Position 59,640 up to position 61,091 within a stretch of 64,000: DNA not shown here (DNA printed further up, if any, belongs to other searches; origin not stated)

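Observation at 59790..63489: Three-component Rieske oxygenase of the quaternary-amine (CMO/GbcA-like) class with its own IclR regulator, placed beside a choline-to-glycine pathway that lacks a betaine demethylase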

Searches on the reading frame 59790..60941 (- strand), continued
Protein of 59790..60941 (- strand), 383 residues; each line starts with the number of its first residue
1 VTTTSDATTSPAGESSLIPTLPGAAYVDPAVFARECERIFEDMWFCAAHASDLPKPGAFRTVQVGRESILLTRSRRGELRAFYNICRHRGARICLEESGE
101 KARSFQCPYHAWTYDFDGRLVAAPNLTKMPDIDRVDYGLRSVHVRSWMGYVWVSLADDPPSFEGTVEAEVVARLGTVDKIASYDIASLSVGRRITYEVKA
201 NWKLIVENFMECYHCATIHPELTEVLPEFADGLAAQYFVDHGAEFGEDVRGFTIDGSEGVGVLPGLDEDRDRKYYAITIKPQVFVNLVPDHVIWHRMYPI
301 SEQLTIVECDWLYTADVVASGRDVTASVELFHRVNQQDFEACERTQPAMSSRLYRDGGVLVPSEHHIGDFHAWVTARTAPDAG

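Call 63: search_solved_structures(query=window:59790-60941:-, max_evalue=1e-35, show_alignments=4)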
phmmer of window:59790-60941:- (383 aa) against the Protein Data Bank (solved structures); distinct sequences matched with E-value up to 1e-35: 5.
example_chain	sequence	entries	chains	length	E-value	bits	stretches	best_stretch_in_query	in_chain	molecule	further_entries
3vca_A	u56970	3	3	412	1.8e-50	175.3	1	24-227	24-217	Ring-hydroxylating dioxygenase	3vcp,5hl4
4qup_A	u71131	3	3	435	2.3e-50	174.9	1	24-227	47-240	Monoxygenase; demethylase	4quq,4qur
3n0q_A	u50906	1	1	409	1.7e-47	165.4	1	21-228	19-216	Putative aromatic-ring hydroxylating dioxygenase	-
6y8j_A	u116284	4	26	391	4.3e-40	141.1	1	20-365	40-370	Carnitine monooxygenase oxygenase subunit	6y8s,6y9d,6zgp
6y9c_A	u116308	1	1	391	7.6e-39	137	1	20-365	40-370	Carnitine monooxygenase oxygenase subunit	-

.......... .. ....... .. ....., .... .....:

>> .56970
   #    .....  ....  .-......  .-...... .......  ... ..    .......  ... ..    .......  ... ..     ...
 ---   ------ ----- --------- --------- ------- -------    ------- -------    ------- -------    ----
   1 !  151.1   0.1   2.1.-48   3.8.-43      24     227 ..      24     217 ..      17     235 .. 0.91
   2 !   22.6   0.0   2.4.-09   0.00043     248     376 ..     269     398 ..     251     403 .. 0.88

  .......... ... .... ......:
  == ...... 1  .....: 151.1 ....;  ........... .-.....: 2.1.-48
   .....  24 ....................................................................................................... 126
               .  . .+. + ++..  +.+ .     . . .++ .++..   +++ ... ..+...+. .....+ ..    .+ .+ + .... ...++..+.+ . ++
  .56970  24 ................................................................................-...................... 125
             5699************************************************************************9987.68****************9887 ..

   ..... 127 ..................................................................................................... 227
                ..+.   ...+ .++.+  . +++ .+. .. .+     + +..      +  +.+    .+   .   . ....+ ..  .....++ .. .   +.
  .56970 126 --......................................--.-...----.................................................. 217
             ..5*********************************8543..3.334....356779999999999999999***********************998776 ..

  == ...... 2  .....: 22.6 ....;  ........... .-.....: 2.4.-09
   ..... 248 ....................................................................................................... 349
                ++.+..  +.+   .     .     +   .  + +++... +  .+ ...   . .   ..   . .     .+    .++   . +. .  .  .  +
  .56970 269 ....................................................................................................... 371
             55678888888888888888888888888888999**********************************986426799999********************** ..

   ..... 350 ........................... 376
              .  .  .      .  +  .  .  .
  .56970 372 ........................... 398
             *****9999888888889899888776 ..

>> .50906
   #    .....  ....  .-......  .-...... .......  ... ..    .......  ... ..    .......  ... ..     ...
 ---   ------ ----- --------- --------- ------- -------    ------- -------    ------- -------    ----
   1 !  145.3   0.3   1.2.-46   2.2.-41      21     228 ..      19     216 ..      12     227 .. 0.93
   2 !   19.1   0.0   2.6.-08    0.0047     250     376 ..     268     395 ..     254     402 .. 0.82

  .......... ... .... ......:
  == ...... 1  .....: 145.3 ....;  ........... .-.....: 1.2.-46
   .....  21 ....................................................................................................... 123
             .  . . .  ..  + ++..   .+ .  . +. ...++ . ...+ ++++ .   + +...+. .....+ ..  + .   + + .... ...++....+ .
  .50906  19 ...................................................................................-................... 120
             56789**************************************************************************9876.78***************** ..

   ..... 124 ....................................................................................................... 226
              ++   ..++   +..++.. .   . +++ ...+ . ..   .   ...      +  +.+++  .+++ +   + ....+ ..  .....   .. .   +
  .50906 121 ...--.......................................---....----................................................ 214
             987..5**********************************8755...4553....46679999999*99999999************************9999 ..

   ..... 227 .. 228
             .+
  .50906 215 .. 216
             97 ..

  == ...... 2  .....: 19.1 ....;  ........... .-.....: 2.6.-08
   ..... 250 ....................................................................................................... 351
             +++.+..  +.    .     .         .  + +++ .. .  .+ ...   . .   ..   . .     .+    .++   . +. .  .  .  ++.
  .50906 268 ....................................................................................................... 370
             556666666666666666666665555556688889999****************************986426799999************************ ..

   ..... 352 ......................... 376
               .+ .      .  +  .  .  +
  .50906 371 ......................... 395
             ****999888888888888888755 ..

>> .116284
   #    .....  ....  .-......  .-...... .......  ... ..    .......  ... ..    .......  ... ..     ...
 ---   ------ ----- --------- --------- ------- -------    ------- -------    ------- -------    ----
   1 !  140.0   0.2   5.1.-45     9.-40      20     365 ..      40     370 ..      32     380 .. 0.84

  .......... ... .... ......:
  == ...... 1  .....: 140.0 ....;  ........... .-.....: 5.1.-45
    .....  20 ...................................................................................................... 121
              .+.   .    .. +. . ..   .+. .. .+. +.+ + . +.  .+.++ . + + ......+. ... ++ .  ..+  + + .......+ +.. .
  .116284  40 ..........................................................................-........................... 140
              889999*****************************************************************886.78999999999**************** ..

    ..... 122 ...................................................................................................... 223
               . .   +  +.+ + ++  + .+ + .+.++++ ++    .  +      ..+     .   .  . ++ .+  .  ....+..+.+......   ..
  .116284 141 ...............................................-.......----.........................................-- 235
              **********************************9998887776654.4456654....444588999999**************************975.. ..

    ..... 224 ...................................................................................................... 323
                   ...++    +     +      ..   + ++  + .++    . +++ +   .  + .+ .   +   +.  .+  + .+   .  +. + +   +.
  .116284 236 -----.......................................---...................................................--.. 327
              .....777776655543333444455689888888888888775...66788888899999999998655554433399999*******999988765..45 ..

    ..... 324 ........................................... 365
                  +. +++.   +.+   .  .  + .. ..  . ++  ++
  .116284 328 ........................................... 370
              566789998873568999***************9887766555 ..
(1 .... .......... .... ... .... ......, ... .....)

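Call 82: search_protein_representatives(protein=window:59790-60941:-)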
Query: 383 residues. Proteins with E-value up to 0.001 (for the whole library): 18243; up to 1e-10: 10249; up to 1e-30: 1210. The best 150 are listed.
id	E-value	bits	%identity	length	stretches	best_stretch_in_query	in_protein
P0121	2.1e-112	392.4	68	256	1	129-378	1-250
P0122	9.6e-110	383.6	50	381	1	8-373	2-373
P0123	3.1e-106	372.0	48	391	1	8-374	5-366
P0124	2.3e-104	365.9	73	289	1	141-353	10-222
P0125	3.5e-99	348.8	45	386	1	6-377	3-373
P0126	3.1e-97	342.4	43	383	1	16-375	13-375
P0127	4.0e-94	332.2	65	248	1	15-234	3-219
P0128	7.0e-90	318.2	57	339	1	43-321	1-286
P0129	1.5e-81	290.7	44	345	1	46-376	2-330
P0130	6.8e-81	288.6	59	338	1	10-251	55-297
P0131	4.2e-79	282.7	56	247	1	15-268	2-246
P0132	1.7e-77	277.4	74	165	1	103-265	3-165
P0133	8.5e-74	265.2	39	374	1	18-358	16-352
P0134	9.4e-74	265.1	42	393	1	10-378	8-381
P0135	1.5e-73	264.4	74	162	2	43-136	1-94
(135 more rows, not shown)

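Call 83: find_encoding_contigs(protein=P0122, flank=8000, max_places=2)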
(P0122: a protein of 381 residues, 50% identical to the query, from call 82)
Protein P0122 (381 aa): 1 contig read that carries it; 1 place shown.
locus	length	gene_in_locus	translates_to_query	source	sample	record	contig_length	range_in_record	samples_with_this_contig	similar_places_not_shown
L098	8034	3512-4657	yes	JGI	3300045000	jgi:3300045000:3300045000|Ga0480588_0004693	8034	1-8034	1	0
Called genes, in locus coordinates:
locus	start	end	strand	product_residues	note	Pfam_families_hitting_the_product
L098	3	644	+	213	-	?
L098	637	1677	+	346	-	PF00005:ABC_tran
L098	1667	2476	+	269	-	PF00528:BPD_transp_1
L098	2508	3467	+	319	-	PF04069:OpuAC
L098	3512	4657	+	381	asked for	PF00355:Rieske, PF00848:Ring_hydroxyl_A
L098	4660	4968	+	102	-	PF00355:Rieske, PF13806:Rieske_2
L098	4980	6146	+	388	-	PF01266:DAO (faint), PF01593:Amino_oxidase (faint), PF07992:Pyr_redox_2, PF13450:NAD_binding_8 (faint), PF13738:Pyr_redox_3 (faint), PF00070:Pyr_redox, PF14759:Reductase_C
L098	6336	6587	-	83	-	-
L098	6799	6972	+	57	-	-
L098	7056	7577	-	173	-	PF00583:Acetyltransf_1, PF13302:Acetyltransf_3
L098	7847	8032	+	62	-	?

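Call 84: predict_structure(alignment_id=A2)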
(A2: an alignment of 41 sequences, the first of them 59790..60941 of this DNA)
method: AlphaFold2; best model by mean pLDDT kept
length: 383 residues; sequences in the alignment: 41
mean_pLDDT: 84.8   pTM: 0.86
mean pLDDT of the five models: 84.8, 82.1, 79.5, 78.0, 76.1
residues with pLDDT >= 90: 191; 70-90: 137; 50-70: 40; < 50: 15
segments of 3 or more residues with pLDDT < 50: 1-14
pLDDT, mean of each block of 10 residues (from residue 1): 32 56 95 96 97 95 95 93 85 91 83 84 67 66 96 96 95 89 94 97 90 63 78 65 85 81 85 88 92 96 97 95 87 91 93 82 70 90 56
secondary structure, 60 per line:
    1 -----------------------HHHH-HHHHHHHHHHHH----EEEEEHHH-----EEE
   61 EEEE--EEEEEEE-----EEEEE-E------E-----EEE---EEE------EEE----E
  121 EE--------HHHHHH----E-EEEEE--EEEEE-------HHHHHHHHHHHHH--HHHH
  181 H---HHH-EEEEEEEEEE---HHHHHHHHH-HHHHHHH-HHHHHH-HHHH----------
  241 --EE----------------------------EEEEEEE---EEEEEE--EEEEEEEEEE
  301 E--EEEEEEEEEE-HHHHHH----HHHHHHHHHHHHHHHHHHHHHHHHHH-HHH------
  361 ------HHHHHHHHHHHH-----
elements in order: H24-27 H29-40 E45-49 E58-64 E67-73 E79-83 E98-100 E104-106 E113-115 E120-122 H131-136 E143-147 E150-154 H162-174 H177-181 E189-198 H202-210 H212-218 H220-225 H227-230 E273-279 E283-288 E291-301 E304-313 H315-320 H325-350 H367-378

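Call 86: find_encoding_contigs(protein=P0125, flank=8000, max_places=2)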
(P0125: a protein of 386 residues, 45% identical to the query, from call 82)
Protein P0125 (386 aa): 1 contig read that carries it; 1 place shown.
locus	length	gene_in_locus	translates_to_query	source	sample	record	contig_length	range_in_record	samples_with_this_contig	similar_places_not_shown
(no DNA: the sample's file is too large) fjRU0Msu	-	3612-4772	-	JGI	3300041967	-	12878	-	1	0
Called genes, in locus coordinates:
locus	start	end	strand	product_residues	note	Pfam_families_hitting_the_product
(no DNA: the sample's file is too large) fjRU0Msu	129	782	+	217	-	PF00582:Usp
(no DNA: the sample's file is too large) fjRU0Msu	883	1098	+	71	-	PF07311:Dodecin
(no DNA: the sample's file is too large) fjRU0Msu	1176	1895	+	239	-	PF10728:DUF2520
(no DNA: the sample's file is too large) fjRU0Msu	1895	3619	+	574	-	PF02310:B12-binding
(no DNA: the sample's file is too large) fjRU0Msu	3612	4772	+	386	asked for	PF00355:Rieske, PF00848:Ring_hydroxyl_A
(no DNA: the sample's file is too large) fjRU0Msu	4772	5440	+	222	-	PF00392:GntR, PF07729:FCD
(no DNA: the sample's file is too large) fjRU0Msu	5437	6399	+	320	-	PF09587:PGA_cap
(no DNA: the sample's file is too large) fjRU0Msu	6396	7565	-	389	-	PF06772:LtrA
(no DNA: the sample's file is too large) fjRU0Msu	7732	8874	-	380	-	-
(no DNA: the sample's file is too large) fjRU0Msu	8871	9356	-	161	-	PF21805:Imm5_like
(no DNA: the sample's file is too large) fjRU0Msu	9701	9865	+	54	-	PF00471:Ribosomal_L33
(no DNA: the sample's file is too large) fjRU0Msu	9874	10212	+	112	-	PF00584:SecE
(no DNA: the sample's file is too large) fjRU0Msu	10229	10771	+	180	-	PF02357:NusG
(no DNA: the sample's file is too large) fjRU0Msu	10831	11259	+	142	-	PF03946:Ribosomal_L11_N, PF00298:Ribosomal_L11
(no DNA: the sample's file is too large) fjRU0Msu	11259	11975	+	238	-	PF00687:Ribosomal_L1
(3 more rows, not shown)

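Call 87: find_encoding_contigs(protein=P0133, flank=8000, max_places=2)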
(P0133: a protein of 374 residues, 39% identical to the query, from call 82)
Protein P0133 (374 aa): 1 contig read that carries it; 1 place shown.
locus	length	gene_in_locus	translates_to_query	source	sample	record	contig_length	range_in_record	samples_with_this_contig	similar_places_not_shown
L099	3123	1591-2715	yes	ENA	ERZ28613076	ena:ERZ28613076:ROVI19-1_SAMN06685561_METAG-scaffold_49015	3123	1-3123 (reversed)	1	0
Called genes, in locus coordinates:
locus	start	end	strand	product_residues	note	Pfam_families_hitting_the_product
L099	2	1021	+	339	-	?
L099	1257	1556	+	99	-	PF14136:DUF4303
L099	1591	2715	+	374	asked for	PF00355:Rieske, PF00848:Ring_hydroxyl_A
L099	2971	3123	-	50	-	?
